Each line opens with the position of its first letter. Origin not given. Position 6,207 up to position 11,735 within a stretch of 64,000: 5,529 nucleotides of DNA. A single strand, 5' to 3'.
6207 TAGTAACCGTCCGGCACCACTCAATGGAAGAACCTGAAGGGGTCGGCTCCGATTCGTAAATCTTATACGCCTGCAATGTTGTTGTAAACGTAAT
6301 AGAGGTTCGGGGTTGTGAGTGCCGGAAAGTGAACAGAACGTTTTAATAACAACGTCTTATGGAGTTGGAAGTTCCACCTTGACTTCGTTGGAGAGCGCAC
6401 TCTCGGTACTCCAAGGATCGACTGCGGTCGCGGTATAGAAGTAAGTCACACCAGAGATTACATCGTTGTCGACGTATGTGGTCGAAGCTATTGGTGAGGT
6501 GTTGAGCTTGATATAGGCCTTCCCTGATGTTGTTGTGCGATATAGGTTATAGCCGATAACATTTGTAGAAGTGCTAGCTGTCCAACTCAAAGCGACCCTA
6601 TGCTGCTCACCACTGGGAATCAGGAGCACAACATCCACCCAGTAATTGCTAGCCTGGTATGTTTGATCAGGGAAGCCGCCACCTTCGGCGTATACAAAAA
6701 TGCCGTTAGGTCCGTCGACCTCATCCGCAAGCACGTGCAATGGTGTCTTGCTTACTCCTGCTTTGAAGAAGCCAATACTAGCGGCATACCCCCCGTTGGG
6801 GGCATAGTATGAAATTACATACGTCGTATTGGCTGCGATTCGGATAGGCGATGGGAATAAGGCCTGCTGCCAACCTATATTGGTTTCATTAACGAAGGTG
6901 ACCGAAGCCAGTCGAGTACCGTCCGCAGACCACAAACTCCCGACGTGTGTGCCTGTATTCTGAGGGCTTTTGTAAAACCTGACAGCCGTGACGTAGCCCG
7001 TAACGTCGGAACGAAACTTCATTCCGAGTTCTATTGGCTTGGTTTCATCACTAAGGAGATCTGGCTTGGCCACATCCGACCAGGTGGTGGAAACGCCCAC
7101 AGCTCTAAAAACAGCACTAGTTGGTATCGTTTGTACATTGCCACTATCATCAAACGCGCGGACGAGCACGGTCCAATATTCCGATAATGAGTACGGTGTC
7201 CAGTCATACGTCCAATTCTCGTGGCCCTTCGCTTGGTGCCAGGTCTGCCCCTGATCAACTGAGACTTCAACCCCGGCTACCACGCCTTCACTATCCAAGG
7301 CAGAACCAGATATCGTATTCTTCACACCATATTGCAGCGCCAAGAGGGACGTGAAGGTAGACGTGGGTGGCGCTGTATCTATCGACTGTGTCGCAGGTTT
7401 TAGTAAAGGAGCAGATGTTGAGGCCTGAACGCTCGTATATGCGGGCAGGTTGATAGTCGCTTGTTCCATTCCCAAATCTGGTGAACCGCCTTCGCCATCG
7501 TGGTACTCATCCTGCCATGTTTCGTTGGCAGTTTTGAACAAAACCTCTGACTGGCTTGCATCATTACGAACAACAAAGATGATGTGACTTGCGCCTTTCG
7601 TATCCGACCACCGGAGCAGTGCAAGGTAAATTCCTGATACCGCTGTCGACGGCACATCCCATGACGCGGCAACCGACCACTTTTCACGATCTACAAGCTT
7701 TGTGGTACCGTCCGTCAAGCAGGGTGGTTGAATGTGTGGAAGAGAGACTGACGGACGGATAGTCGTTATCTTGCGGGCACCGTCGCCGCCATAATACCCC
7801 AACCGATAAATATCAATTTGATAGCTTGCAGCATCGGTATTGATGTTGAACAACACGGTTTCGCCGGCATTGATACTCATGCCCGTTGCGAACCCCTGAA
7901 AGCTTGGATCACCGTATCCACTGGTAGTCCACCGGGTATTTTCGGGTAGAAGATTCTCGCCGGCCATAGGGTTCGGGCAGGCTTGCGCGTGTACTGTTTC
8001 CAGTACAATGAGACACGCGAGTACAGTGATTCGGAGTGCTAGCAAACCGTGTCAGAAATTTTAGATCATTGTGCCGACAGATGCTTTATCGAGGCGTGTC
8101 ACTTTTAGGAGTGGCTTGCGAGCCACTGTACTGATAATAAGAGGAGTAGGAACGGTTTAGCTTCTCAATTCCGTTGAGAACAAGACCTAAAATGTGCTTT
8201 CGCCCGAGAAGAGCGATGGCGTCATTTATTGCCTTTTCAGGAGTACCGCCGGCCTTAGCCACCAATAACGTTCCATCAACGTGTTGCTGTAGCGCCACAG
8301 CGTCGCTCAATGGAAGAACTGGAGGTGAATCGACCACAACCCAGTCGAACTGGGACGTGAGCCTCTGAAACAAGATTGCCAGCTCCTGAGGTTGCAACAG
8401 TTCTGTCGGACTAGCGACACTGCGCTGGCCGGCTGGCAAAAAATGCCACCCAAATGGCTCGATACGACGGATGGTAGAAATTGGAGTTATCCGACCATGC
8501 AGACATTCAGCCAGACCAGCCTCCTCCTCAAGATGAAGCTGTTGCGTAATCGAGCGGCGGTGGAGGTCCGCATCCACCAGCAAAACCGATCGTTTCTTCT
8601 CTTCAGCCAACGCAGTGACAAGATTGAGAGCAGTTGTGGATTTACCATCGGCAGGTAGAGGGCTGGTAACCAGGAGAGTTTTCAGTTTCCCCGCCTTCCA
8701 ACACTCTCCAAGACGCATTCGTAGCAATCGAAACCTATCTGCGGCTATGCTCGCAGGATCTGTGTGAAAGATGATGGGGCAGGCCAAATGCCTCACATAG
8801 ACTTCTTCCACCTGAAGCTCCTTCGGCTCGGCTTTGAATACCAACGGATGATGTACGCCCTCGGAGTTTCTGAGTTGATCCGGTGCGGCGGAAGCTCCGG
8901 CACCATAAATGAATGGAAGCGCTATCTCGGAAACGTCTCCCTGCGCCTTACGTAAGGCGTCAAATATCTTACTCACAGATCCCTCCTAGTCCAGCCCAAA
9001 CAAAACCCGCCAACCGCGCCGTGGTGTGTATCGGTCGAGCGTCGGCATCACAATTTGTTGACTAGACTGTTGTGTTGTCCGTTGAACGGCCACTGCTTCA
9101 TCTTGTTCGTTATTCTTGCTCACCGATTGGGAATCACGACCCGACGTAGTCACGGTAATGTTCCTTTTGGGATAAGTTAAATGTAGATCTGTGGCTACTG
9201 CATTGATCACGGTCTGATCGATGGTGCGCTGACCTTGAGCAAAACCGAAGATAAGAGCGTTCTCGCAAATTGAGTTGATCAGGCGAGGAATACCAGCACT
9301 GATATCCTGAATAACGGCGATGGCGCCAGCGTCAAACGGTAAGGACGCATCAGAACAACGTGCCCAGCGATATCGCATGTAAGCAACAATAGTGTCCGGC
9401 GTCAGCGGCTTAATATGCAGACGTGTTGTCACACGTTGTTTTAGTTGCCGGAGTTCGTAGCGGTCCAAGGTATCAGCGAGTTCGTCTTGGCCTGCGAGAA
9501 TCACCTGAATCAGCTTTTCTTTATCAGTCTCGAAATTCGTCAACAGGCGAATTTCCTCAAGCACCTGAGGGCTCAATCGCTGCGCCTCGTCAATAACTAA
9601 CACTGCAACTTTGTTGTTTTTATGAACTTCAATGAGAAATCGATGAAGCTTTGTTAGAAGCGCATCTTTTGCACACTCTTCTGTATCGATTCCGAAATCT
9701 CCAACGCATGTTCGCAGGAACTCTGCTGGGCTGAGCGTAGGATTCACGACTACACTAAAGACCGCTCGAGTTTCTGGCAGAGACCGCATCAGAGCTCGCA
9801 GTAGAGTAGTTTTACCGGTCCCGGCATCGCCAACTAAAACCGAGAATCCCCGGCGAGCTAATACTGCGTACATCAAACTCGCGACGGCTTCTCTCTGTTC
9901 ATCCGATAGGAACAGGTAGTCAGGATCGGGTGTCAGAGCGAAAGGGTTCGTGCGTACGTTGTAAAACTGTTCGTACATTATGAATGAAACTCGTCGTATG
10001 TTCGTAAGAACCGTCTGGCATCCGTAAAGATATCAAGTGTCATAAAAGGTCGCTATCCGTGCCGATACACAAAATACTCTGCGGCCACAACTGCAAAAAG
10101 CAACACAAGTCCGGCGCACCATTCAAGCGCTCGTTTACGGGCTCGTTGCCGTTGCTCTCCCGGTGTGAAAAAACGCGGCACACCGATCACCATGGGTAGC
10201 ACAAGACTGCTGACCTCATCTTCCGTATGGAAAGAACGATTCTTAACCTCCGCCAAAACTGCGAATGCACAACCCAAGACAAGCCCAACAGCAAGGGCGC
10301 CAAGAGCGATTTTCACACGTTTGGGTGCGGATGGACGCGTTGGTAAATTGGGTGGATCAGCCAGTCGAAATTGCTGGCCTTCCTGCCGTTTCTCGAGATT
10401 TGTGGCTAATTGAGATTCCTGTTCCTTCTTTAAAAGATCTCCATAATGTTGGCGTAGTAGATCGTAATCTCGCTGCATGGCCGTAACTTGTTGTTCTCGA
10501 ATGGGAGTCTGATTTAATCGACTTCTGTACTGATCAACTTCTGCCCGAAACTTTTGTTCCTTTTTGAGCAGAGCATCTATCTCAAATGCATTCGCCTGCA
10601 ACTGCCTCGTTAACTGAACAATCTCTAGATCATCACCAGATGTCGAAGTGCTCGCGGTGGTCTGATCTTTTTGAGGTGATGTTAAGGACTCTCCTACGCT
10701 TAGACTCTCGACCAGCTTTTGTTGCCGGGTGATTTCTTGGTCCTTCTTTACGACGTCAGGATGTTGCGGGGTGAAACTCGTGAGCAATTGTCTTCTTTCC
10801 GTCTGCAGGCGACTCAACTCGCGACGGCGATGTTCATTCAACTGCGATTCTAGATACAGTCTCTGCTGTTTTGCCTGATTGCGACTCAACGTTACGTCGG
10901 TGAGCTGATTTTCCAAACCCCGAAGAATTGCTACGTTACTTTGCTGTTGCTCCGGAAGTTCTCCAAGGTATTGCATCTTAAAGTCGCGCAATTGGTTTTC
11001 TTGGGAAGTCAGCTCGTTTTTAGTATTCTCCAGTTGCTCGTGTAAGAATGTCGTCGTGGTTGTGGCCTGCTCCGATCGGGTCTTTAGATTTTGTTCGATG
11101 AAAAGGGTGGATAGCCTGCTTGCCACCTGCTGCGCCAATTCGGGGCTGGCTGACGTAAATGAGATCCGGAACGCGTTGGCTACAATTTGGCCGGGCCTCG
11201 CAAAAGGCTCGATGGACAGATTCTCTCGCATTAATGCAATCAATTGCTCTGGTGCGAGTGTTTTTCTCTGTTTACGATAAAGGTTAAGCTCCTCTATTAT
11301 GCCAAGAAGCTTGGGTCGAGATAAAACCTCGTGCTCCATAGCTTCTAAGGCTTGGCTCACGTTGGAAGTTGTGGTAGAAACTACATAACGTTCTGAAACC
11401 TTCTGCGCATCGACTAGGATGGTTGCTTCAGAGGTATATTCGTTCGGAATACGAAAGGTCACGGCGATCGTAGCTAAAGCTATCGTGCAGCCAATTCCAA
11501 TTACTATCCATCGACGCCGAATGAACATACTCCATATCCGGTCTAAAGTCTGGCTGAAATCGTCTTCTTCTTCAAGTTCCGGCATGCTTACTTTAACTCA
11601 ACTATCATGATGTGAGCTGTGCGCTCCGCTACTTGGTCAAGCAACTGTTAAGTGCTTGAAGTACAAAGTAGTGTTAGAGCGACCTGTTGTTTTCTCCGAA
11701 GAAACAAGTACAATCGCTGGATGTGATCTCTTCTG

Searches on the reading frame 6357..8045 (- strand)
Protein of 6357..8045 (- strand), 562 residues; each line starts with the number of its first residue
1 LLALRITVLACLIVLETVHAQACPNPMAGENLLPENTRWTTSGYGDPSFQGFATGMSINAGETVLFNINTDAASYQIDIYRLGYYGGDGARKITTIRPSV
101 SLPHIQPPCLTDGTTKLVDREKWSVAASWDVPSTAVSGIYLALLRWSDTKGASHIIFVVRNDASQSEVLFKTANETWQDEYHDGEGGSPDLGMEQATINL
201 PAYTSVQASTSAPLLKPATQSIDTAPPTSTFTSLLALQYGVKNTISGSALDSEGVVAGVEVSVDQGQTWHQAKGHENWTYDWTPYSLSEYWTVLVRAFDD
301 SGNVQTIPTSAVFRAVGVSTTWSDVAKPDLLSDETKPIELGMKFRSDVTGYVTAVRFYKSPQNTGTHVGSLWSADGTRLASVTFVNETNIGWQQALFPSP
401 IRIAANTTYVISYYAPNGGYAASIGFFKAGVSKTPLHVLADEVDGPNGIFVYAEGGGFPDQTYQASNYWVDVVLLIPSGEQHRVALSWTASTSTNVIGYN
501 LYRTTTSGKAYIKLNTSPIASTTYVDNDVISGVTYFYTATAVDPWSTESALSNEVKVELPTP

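Call 55: search_protein_families(library=pfam, proteins=[window:6357-8045:-], max_evalue=0.00001)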
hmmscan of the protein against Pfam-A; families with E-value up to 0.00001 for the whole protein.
window:6357-8045:- (562 aa): 2 families
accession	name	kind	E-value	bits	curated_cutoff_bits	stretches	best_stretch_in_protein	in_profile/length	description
PF13313.11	DUF4082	-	1.4e-54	184.3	28.4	1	332-470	9-143/143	Domain of unknown function (DUF4082)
PF20254.3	DMFA2_C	-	6.4e-21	75.6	27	1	77-178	2-99/374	N,N-dimethylformamidase beta subunit-like, C-terminal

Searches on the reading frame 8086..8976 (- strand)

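Call 55: search_protein_families(library=pfam, proteins=[window:8086-8976:-], max_evalue=0.00001)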
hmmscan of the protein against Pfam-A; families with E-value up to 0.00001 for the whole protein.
window:8086-8976:- (296 aa): 2 families
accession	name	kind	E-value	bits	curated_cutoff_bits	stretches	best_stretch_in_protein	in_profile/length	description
PF13614.12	AAA_31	-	8.4e-09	36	27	1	111-229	14-137/177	AAA domain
PF10609.15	ParA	-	2.6e-07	30.7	27.1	1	110-248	15-151/246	NUBPL iron-transfer P-loop NTPase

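Call 56: search_protein_families(library=ncbifam, proteins=[window:8086-8976:-], max_evalue=0.00001)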
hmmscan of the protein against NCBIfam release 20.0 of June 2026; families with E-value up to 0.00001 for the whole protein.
window:8086-8976:- (296 aa): 8 families
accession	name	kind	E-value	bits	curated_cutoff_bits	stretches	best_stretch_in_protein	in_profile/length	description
TIGR03018.1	pepcterm_TyrKin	hypoth_equivalog_domain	5.4e-38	130.4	230.65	1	69-268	2-207/207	XrtA-associated tyrosine autokinase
TIGR01007.1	eps_fam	subfamily_domain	1.7e-29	102.8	108.05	1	94-283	13-203/204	polysaccharide biosynthesis tyrosine autokinase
NF007350.0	PRK09841.1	equivalog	1.1e-23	83.2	1248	1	61-285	494-722/726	tyrosine-protein kinase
TIGR01005.1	eps_transp_fam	subfamily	1.8e-23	82.7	411.7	1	55-275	504-723/754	exopolysaccharide transport protein family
NF008568.0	PRK11519.1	equivalog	3.6e-23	81.7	1068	1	72-283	500-713/720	tyrosine-protein kinase Wzc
TIGR03029.1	EpsG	equivalog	2.1e-19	69.7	313.8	1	71-245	76-248/274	chain length determinant protein tyrosine kinase EpsG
TIGR01968.1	minD_bact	equivalog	6.6e-08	32.2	212.9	1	101-222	4-124/261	septum site-determining protein MinD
TIGR01969.1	minD_arch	subfamily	2.3e-06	27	201.75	1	110-271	12-171/251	cell division ATPase MinD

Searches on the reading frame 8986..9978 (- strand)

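Call 55: search_protein_families(library=pfam, proteins=[window:8986-9978:-], max_evalue=0.00001)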
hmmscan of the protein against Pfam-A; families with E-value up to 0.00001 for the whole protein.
window:8986-9978:- (330 aa): 9 families
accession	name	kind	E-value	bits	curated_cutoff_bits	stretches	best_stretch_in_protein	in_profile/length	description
PF13401.12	AAA_22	-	3.4e-27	95.8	27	1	42-171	4-130/130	AAA domain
PF13191.12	AAA_16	-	2.3e-13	51.4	32.6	1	23-152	3-161/167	AAA ATPase domain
PF13604.12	AAA_30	-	4.1e-10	40.2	27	1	24-143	2-108/191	AAA domain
PF09848.15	SLFN-g3_helicase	-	3e-07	30.5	24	1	48-137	6-93/354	Schlafen group 3, DNA/RNA helicase domain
PF07728.20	AAA_5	-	6.1e-07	30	22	1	47-147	3-91/139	AAA domain (dynein-related subfamily)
PF13245.12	AAA_19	-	9.4e-07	29.5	25.1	1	41-158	9-122/134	AAA domain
PF20703.3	nSTAND1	-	1.3e-06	28.8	27.1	1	29-197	19-192/379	Novel STAND NTPase 1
PF05970.20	PIF1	-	1.3e-06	28.6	25.9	1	24-143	2-122/223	PIF1-like helicase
PF00004.35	AAA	-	6.6e-06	27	21.2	0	47-174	2-117/131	ATPase family associated with various cellular activities (AAA)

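Call 56: search_protein_families(library=ncbifam, proteins=[window:8986-9978:-], max_evalue=0.00001)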
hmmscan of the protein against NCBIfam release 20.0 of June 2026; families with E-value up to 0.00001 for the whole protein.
window:8986-9978:- (330 aa): 2 families
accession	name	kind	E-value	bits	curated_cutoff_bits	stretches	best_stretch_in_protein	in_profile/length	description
TIGR03015.1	pepcterm_ATPase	hypoth_equivalog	9.8e-79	264.6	324.5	1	1-266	1-267/269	XrtA/PEP-CTERM system-associated ATPase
TIGR03420.1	DnaA_homol_Hda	equivalog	5.5e-06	26.1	194.8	0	23-70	17-65/226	DnaA regulatory inactivator Hda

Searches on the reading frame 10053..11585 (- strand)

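Call 55: search_protein_families(library=pfam, proteins=[window:10053-11585:-], max_evalue=0.00001)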
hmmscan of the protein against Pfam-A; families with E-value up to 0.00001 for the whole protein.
window:10053-11585:- (510 aa): 2 families
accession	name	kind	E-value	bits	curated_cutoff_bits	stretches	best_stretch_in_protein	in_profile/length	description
PF13807.11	GNVR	-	1.1e-07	32.1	27.7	1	364-444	3-79/82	G-rich domain on putative tyrosine kinase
PF02706.20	Wzz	-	1.6e-07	32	25.5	1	14-90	5-80/91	Chain length determinant protein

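Call 56: search_protein_families(library=ncbifam, proteins=[window:10053-11585:-], max_evalue=0.00001)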
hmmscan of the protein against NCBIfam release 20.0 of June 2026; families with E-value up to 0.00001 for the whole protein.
window:10053-11585:- (510 aa): 5 families
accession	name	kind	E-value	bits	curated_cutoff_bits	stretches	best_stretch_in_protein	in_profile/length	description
TIGR03007.1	pepcterm_ChnLen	equivalog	3.1e-78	263.2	278.85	1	14-501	3-491/498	XrtA system polysaccharide chain length determinant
TIGR03017.1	EpsF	equivalog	3.7e-16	58.9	422.75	1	13-465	2-439/444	chain length determinant protein EpsF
TIGR01005.1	eps_transp_fam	subfamily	3.5e-15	55.2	411.7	1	107-461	130-468/754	exopolysaccharide transport protein family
NF008568.0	PRK11519.1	equivalog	3.1e-14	52.1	1068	1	337-456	342-457/720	tyrosine-protein kinase Wzc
NF007350.0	PRK09841.1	equivalog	3.6e-06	25.4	1248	0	334-470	339-471/726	tyrosine-protein kinase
